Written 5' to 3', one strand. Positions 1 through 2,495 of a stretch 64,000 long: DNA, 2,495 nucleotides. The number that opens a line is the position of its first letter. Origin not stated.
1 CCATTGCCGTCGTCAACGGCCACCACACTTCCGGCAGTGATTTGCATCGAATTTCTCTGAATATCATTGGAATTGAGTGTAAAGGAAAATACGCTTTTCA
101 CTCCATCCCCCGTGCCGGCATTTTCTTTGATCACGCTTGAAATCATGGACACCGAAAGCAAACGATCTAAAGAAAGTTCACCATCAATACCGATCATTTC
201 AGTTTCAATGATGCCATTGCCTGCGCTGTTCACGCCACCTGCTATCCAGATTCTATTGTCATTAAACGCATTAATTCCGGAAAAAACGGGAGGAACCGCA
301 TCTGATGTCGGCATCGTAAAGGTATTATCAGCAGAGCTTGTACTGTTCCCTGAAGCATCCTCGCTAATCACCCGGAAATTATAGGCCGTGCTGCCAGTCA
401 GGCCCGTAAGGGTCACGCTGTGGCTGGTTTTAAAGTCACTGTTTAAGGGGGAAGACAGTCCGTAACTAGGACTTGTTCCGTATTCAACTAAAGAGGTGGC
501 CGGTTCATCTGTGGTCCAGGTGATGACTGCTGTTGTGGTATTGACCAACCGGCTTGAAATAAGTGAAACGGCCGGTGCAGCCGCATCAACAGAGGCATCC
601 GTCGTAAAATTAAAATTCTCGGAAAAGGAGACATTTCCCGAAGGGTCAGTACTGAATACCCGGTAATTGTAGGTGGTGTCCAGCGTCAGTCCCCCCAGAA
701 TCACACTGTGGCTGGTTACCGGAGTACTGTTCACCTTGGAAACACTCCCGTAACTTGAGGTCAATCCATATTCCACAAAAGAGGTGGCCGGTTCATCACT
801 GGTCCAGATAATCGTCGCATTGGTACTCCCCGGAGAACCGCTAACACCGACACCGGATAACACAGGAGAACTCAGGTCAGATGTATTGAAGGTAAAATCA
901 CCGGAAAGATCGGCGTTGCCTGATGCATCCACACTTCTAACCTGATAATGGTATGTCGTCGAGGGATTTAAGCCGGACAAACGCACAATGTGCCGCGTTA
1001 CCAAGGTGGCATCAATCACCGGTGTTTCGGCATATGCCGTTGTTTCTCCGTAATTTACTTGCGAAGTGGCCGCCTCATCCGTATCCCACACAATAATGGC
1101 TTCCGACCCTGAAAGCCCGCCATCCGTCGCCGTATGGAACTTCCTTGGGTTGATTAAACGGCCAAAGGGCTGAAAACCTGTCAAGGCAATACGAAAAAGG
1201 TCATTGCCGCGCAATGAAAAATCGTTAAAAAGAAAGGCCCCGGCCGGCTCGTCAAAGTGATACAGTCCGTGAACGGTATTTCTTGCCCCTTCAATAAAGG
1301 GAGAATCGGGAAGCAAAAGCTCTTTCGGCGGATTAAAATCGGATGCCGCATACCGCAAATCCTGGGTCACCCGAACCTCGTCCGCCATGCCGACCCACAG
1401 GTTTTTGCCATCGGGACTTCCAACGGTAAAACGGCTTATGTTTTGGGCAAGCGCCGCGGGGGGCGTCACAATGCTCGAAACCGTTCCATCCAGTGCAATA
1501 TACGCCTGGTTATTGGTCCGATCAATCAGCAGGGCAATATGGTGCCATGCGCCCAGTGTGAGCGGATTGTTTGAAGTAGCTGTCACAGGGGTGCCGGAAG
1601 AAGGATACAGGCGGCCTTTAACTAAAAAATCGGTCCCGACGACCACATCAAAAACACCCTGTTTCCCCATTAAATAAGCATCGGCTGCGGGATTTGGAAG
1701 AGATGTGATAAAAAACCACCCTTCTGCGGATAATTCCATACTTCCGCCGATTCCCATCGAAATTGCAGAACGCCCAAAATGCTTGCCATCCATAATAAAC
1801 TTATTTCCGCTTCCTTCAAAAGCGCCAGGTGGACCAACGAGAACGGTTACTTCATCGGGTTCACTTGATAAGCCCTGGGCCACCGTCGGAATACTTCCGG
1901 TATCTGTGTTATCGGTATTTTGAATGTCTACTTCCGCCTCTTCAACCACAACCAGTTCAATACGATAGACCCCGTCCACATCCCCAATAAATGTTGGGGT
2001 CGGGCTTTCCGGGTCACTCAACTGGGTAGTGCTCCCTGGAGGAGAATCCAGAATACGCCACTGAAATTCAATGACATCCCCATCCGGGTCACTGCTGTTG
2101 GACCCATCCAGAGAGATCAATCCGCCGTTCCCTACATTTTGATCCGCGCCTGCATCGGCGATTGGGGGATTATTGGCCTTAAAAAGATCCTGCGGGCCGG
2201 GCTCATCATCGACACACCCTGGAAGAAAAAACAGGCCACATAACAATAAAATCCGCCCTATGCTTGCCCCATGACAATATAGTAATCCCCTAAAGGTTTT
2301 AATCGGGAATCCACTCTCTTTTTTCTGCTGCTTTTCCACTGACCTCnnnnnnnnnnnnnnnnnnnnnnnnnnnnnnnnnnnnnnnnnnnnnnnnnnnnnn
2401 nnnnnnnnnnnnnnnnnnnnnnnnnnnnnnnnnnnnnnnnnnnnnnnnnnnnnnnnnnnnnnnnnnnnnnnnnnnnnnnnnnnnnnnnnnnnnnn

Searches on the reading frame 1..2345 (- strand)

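Call 7: search_protein_families(library=pfam, proteins=[window:1-2345:-], max_evalue=0.1)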
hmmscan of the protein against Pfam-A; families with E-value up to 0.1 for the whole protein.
window:1-2345:- (781 aa): 10 families
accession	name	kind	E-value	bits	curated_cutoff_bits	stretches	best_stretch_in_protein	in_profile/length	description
PF16656.11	Pur_ac_phosph_N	-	6.3e-26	91.2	30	3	506-582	11-93/93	Purple acid Phosphatase, N-terminal domain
PF00041.27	fn3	-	9.7e-11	42.2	25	2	596-672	6-79/84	Fibronectin type III domain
PF18911.6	PKD_4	-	1.1e-08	35.4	27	1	58-144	1-80/85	PKD domain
PF22352.2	K319L-like_PKD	-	1.2e-08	35.2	27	1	65-137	1-72/84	K319L-like, PKD domain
PF13385.13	Laminin_G_3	-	2.5e-08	34.6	27.6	1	204-329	18-143/151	Concanavalin A-like lectin/glucanases superfamily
PF16655.11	PhoD_N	-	1.8e-05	25.6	30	0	421-474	35-78/90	PhoD-like phosphatase, N-terminal domain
PF25077.1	DUF7800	-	7e-05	23.3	27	0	414-470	16-70/89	Domain of unknown function (DUF7800)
PF25059.1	FN3_DSCAM-DSCAML_C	-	0.00017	22.3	39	0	638-681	41-84/89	DSCAM/DSCAML C-terminal Fn3-like domain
PF21027.3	Sde0182_C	-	0.0012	19.8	27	1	77-102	2-27/83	Cellulose-binding protein Sde0182, C-terminal domain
PF19077.6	Big_13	-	0.088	13.7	27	0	556-583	74-101/102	Bacterial Ig-like domain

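Call 8: search_protein_families(library=ncbifam, proteins=[window:1-2345:-], max_evalue=0.1)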
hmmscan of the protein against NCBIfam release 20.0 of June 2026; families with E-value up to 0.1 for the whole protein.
window:1-2345:- (781 aa): 4 families
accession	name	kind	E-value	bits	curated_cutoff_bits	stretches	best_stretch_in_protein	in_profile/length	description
NF041611.1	exoglucan_CbhB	equivalog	1.2e-09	36.9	1950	1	483-685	695-891/997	exoglucanase CbhB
NF038112.1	myxo_dep_M36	subfamily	6.8e-08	30.1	1500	1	57-139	1186-1272/1604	myxosortase-dependent M36 family metallopeptidase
NF045522.1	MXAN_2561_fam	equivalog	3.3e-06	26.8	150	0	419-478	188-247/304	MXAN_2561 family MXYO-CTERM-anchored protein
NF041112.1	chap_CsgH_alph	subfamily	0.06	13.4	35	0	462-515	26-80/91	curli-like amyloid fiber formation chaperone CsgH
